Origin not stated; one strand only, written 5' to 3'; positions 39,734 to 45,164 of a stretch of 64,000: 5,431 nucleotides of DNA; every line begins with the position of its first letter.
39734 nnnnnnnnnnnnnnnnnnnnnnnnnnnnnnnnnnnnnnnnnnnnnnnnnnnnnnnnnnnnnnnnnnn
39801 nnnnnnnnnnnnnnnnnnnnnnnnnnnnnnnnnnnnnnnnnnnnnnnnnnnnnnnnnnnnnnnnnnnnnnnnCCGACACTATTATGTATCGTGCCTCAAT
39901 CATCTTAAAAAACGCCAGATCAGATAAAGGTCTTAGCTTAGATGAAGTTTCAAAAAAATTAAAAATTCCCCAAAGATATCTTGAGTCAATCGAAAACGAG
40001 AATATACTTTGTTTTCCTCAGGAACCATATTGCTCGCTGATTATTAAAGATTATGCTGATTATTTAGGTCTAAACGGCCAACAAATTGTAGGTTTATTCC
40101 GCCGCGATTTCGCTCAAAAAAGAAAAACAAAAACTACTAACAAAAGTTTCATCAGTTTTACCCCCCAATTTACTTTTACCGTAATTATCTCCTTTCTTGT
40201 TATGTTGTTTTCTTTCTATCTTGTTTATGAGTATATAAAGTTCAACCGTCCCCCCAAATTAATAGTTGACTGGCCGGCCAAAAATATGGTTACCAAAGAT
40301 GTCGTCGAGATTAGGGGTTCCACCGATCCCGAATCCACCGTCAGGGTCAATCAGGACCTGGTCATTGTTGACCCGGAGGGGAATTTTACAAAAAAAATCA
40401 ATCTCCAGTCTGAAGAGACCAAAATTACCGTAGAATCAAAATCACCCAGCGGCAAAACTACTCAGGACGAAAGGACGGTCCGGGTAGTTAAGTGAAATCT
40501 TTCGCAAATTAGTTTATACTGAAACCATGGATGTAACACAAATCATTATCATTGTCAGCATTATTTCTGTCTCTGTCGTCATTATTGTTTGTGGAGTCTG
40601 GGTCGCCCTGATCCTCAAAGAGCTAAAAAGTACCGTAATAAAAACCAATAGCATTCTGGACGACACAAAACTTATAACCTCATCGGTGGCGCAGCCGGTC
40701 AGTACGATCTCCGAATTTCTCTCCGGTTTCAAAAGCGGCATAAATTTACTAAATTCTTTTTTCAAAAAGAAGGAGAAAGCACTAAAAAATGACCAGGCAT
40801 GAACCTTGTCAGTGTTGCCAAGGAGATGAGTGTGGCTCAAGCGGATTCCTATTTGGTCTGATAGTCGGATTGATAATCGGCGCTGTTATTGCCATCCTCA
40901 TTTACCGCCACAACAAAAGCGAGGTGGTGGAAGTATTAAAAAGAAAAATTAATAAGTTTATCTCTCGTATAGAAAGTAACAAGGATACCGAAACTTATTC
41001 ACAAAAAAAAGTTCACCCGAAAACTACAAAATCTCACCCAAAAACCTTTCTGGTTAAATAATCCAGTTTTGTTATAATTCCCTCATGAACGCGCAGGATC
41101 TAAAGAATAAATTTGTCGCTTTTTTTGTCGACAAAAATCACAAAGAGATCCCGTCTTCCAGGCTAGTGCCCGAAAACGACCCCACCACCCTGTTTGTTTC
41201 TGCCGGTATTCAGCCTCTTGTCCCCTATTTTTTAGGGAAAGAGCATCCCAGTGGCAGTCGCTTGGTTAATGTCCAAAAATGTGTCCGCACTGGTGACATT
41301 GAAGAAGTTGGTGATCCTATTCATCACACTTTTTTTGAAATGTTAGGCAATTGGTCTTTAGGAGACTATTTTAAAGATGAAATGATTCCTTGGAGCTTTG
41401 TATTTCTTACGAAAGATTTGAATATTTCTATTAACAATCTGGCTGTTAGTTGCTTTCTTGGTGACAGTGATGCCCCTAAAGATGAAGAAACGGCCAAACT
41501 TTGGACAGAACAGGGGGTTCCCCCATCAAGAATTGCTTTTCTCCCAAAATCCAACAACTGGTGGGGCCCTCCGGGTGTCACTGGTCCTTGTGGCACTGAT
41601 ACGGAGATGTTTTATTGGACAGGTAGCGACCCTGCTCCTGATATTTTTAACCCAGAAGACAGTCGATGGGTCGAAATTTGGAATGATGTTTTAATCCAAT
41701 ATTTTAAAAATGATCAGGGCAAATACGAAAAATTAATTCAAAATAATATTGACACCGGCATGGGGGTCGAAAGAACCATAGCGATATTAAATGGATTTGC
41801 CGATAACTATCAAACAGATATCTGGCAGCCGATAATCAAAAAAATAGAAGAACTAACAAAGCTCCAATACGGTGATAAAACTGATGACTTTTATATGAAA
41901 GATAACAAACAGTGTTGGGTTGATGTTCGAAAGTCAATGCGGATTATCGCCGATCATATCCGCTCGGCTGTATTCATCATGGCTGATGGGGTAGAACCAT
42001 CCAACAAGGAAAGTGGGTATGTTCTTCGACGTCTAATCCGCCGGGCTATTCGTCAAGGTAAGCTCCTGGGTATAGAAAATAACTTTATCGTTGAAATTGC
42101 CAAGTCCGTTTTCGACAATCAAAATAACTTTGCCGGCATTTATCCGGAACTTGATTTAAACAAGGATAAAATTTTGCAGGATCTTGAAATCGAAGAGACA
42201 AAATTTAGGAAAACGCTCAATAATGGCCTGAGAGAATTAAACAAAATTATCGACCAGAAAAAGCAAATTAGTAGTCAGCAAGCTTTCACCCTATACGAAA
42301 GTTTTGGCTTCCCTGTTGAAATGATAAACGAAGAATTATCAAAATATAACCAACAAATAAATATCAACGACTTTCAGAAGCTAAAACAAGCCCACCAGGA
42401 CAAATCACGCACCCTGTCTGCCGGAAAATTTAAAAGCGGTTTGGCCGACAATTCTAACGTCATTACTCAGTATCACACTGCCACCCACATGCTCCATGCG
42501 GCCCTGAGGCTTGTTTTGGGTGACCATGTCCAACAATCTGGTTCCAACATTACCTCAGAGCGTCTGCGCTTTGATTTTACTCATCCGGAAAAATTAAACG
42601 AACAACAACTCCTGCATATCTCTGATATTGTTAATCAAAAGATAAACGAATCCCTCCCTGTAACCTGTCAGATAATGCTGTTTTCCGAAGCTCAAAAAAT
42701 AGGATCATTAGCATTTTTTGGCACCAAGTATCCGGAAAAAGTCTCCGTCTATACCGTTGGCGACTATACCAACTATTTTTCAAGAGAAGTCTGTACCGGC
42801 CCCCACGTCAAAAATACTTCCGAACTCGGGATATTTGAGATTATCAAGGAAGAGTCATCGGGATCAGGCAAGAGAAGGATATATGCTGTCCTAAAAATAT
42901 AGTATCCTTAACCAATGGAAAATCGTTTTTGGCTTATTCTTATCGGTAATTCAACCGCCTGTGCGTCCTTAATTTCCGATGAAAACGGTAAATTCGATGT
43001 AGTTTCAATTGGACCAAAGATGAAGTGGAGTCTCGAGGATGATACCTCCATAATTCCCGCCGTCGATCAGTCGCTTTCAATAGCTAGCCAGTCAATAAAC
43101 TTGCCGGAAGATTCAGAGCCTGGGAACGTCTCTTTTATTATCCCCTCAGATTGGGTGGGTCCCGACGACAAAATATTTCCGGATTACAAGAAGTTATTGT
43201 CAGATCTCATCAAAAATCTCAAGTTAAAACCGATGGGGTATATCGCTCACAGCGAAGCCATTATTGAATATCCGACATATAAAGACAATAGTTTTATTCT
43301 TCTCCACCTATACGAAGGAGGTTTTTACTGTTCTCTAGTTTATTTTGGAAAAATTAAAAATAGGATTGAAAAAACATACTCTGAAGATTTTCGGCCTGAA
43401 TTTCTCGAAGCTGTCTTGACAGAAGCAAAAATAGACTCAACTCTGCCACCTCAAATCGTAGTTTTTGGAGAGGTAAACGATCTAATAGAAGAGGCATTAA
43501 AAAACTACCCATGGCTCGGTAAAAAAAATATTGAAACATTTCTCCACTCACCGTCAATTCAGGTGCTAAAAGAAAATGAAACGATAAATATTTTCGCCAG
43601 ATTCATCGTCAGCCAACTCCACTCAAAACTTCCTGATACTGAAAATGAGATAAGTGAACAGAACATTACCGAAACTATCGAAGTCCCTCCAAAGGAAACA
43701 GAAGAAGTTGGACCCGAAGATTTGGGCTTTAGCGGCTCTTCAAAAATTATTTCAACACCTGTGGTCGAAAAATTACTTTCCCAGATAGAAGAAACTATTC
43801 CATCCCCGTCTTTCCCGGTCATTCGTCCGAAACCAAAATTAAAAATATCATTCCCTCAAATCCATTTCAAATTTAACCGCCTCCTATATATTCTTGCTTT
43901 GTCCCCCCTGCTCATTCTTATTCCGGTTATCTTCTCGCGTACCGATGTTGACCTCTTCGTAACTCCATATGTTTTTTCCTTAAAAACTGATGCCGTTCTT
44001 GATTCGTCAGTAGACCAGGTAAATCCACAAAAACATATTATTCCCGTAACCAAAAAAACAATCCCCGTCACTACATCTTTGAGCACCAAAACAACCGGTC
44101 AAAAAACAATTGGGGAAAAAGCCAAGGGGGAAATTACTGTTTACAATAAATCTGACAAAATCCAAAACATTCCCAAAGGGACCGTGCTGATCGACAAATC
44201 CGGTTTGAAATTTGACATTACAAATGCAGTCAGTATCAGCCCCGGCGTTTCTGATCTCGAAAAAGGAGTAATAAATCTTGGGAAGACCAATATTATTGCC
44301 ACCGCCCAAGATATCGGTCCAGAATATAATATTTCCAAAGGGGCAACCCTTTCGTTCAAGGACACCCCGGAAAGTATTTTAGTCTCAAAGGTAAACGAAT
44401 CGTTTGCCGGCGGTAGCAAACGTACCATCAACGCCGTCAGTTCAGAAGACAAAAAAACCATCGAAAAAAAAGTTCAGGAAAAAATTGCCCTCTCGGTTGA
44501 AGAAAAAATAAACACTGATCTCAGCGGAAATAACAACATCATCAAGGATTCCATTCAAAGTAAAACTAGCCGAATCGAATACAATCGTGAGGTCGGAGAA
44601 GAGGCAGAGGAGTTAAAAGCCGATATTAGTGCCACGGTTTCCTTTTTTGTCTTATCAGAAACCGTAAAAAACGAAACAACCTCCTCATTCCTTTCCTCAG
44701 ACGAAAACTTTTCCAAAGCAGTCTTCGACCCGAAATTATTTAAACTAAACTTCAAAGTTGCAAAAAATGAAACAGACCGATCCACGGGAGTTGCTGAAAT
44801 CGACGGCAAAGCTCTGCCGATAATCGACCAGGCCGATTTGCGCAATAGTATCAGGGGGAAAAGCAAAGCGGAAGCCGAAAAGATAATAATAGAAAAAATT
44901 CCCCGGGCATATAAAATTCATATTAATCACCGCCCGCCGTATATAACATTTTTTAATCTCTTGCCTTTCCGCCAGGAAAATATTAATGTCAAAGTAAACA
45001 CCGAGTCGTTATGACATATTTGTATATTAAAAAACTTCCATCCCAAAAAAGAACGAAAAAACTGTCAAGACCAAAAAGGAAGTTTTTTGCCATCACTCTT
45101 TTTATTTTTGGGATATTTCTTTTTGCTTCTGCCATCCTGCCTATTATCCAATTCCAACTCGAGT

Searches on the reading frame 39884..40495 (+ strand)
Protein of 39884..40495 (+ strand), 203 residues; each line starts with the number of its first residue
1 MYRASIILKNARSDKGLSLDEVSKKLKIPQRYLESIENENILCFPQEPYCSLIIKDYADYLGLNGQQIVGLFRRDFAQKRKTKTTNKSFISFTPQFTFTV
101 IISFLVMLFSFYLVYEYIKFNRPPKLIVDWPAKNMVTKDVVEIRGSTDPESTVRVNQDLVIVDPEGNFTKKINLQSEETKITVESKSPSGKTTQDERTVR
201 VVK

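Call 71: search_protein_families(library=pfam, proteins=[window:39884-40495:+], max_evalue=0.0001)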
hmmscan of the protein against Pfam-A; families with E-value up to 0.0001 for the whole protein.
window:39884-40495:+ (203 aa): 3 families
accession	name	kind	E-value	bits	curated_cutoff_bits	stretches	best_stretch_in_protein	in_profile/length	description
PF13413.12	HTH_25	-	3.7e-17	62.3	24.6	1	7-68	1-62/62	Helix-turn-helix domain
PF09136.16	Glucodextran_B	-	6.3e-10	39.3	27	1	124-201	1-81/83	Glucodextranase, domain B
PF12844.13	HTH_19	-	1.1e-06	28.8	30.2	1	8-64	4-54/64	Helix-turn-helix domain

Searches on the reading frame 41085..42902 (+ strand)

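Call 72: search_protein_families(library=pfam, proteins=[window:41085-42902:+], max_evalue=0.0001)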
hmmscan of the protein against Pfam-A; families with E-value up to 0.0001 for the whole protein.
window:41085-42902:+ (605 aa): 2 families
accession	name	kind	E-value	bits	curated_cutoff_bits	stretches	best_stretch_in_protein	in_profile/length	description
PF01411.24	tRNA-synt_2c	-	1.4e-126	423.7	30.3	1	6-468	2-453/552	tRNA synthetases class II (A)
PF07973.19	tRNA_SAD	-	6.4e-15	55.3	24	1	553-600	1-44/44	Threonyl and Alanyl tRNA synthetase second additional domain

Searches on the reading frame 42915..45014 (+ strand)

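Call 72: search_protein_families(library=pfam, proteins=[window:42915-45014:+], max_evalue=0.0001)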
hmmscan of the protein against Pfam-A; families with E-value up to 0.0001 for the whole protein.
window:42915-45014:+ (699 aa): 0 families

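Call 73: search_protein_families(library=pfam, proteins=[window:42915-45014:+], max_evalue=0.01)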
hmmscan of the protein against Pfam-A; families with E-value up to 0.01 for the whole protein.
window:42915-45014:+ (699 aa): 1 family
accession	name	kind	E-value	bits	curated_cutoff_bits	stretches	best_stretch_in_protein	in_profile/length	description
PF04865.19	Baseplate_J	-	0.0002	21.2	21.1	1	400-500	20-109/255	Baseplate J-like protein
